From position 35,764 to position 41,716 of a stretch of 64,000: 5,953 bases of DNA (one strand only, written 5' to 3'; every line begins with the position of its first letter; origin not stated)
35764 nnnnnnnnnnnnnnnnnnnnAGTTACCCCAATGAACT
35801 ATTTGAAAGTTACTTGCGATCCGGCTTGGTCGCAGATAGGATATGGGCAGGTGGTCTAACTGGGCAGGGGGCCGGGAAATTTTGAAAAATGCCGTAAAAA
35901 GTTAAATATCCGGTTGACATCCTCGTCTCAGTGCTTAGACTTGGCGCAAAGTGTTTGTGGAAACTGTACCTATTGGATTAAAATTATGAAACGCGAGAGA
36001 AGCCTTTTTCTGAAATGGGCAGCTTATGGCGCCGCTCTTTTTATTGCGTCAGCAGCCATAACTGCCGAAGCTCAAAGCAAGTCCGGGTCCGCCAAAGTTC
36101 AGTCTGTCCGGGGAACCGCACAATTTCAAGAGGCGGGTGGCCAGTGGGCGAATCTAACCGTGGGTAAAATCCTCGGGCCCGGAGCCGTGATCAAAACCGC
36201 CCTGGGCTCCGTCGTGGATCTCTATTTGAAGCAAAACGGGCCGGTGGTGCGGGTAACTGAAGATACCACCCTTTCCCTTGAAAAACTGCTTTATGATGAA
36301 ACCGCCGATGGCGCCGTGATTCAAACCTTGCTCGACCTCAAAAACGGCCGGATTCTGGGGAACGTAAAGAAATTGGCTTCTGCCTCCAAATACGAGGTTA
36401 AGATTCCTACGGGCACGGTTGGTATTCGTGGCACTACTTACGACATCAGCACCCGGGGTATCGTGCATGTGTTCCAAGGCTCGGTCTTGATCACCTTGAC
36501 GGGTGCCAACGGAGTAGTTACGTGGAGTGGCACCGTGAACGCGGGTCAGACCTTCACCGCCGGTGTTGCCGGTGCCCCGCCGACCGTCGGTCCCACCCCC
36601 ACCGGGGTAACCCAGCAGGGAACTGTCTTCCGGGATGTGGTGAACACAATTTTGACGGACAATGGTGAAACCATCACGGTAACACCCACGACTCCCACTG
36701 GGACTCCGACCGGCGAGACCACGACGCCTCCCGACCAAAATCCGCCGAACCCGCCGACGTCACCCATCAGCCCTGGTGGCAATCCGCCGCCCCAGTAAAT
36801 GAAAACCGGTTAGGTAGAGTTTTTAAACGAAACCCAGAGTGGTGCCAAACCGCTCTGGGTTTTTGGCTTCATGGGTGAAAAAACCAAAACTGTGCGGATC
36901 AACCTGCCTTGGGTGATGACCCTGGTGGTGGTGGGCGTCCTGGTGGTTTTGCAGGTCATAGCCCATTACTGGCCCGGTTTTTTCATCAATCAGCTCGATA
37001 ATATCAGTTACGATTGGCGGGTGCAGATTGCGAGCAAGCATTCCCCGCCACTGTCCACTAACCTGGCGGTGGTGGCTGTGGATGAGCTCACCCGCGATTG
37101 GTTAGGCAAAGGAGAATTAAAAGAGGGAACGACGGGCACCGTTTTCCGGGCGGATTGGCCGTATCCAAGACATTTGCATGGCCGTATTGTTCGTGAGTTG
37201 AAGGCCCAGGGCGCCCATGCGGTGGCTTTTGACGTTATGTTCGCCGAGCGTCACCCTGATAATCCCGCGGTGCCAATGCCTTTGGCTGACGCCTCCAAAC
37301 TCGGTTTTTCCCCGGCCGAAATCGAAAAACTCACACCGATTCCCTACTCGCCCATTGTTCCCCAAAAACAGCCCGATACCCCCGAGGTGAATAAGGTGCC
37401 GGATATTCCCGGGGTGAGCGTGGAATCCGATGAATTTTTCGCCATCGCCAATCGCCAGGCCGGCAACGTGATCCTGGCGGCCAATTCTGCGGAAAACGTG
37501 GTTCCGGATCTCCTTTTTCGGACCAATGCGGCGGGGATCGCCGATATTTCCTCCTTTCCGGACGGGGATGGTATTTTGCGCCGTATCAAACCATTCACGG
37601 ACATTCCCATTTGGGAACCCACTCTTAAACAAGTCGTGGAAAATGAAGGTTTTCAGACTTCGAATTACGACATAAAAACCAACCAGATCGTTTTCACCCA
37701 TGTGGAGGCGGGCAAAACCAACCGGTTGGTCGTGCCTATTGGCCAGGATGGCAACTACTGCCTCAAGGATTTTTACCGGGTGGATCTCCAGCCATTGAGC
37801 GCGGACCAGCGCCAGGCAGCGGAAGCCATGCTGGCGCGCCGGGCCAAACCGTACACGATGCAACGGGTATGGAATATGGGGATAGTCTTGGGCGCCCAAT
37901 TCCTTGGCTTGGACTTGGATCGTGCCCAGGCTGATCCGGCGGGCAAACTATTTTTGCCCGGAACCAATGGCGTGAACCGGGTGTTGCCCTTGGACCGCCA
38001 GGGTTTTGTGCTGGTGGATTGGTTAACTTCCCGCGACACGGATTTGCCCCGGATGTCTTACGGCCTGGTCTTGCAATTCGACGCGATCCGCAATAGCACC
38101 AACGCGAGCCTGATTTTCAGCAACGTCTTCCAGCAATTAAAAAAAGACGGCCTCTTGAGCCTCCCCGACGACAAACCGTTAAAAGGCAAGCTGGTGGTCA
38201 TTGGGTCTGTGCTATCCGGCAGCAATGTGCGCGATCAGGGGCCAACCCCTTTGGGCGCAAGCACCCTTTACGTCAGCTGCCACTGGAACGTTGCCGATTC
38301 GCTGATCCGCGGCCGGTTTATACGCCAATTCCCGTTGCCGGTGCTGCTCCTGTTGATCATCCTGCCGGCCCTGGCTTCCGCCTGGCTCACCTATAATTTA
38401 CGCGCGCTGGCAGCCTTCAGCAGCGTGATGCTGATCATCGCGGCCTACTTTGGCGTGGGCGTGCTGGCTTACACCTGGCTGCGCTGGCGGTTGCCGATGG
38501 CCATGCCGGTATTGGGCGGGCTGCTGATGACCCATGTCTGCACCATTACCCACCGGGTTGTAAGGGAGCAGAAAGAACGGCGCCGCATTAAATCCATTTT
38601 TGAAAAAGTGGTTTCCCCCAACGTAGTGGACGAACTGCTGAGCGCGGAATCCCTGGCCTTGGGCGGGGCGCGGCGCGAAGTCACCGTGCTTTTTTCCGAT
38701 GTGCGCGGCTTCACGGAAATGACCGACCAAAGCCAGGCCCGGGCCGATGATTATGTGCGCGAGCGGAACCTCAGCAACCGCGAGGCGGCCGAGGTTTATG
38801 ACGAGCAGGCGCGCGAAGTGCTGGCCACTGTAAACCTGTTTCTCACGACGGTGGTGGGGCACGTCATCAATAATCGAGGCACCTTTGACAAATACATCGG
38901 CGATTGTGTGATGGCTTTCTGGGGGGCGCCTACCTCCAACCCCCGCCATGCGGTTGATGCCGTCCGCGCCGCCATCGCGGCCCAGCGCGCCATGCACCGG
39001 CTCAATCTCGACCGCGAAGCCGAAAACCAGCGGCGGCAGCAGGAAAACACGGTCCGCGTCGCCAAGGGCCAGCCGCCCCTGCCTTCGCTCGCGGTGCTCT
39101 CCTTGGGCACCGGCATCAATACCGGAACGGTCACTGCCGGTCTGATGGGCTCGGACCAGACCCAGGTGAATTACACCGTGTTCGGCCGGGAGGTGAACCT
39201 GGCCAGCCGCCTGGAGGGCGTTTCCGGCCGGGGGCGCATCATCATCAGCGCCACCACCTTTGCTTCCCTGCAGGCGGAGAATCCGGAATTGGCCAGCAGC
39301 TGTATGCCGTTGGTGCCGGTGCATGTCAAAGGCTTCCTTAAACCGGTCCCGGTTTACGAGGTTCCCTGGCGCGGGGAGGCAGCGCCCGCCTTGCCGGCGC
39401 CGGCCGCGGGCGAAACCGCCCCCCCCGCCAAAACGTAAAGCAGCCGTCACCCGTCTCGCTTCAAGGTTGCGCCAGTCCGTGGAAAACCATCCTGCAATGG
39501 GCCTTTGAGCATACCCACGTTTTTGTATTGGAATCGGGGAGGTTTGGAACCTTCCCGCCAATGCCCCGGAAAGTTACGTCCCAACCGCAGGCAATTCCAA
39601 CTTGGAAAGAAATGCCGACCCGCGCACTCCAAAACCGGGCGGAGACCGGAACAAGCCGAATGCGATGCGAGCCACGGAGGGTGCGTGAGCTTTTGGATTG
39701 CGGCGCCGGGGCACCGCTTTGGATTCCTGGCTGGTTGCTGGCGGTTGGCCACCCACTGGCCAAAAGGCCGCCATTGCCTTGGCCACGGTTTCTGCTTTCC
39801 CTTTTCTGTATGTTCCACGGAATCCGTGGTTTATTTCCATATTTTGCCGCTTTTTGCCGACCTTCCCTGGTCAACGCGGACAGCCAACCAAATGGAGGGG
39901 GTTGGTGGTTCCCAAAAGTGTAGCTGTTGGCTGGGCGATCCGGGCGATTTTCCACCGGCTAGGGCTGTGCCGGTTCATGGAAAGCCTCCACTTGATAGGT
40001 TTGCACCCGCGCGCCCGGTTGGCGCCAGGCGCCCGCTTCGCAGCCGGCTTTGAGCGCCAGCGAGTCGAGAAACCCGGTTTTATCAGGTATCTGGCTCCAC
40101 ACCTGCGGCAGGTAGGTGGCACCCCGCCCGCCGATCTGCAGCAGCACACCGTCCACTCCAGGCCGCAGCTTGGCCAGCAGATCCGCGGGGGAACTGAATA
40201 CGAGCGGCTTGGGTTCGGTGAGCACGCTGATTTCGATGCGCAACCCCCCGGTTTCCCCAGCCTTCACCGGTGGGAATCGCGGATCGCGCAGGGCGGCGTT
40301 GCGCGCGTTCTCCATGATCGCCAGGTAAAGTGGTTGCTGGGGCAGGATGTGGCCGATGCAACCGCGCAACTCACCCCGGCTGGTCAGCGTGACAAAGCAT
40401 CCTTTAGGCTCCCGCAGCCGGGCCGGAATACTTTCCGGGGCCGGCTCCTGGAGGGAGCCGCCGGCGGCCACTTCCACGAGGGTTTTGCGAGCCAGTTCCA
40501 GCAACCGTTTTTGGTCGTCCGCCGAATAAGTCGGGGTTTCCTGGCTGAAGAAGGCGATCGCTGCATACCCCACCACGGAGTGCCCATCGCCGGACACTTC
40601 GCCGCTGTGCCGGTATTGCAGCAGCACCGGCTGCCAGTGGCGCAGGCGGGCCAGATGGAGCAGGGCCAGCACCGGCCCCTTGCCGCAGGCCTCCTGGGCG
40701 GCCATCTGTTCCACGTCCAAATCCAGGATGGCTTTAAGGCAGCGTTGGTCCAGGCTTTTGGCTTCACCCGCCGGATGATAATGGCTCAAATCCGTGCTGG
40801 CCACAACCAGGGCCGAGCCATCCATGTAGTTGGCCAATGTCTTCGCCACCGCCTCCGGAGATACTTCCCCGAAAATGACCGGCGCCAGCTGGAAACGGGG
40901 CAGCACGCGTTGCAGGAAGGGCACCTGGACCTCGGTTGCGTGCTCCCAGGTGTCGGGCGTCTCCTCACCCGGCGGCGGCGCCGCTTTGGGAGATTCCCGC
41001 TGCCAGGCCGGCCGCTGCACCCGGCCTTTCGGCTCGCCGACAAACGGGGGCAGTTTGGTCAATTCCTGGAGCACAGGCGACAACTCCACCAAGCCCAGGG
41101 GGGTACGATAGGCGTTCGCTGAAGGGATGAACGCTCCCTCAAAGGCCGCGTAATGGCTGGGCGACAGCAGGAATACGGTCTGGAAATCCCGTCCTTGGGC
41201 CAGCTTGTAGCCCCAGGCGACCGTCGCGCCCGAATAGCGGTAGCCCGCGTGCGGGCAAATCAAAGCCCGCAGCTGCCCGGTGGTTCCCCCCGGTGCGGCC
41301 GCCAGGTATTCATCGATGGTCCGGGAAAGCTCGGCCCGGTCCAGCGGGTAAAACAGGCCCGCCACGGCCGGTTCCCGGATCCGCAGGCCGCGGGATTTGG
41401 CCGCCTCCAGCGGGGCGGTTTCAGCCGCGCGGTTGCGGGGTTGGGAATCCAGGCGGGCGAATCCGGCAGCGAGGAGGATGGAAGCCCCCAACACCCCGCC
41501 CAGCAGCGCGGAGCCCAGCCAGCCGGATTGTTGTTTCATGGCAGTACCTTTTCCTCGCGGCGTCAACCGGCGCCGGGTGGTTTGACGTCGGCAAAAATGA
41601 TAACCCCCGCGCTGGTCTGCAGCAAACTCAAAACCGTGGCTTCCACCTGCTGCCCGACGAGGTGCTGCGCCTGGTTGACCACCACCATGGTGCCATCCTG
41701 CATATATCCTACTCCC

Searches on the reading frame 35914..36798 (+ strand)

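Call 42: search_protein_families(library=pfam, max_evalue=0.00001, proteins=[window:35914-36798:+])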
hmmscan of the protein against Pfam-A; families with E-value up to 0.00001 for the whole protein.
window:35914-36798:+ (294 aa): 1 family
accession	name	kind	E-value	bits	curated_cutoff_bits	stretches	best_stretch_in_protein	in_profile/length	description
PF04773.18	FecR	-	2e-09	38.2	24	1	92-191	2-96/97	FecR protein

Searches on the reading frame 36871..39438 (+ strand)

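Call 42: search_protein_families(library=pfam, max_evalue=0.00001, proteins=[window:36871-39438:+])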
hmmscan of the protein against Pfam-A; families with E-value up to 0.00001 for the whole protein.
window:36871-39438:+ (855 aa): 2 families
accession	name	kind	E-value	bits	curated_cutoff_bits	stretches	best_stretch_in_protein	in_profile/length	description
PF05226.16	CHASE2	-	2.9e-25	89.8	26.3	1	26-497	3-249/257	CHASE2 domain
PF00211.25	Guanylate_cyc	-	2.9e-19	69.8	21.9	1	602-821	7-172/183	Adenylate and Guanylate cyclase catalytic domain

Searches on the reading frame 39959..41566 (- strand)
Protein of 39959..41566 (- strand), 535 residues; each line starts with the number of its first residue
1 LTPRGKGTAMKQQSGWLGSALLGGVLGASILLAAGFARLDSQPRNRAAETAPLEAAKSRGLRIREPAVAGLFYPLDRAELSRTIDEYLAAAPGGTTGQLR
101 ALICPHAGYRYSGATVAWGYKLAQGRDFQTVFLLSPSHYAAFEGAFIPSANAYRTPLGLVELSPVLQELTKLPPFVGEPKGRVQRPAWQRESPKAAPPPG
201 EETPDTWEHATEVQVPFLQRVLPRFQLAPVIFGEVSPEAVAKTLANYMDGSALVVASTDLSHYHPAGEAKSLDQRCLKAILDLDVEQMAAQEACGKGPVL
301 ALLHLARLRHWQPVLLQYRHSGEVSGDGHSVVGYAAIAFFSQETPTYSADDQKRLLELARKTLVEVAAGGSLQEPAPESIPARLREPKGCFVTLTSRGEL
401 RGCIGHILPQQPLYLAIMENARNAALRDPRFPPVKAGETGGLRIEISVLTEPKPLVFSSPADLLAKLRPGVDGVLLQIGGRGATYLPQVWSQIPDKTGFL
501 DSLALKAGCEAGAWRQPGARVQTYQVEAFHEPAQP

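Call 42: search_protein_families(library=pfam, max_evalue=0.00001, proteins=[window:39959-41566:-])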
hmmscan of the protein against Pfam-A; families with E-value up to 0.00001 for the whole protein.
window:39959-41566:- (535 aa): 2 families
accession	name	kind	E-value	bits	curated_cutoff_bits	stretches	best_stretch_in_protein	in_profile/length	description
PF01875.22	Memo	-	1e-46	159.8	27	1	65-337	1-268/269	Memo-like protein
PF01871.22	AMMECR1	-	2e-44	151.5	25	1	357-529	2-168/168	AMMECR1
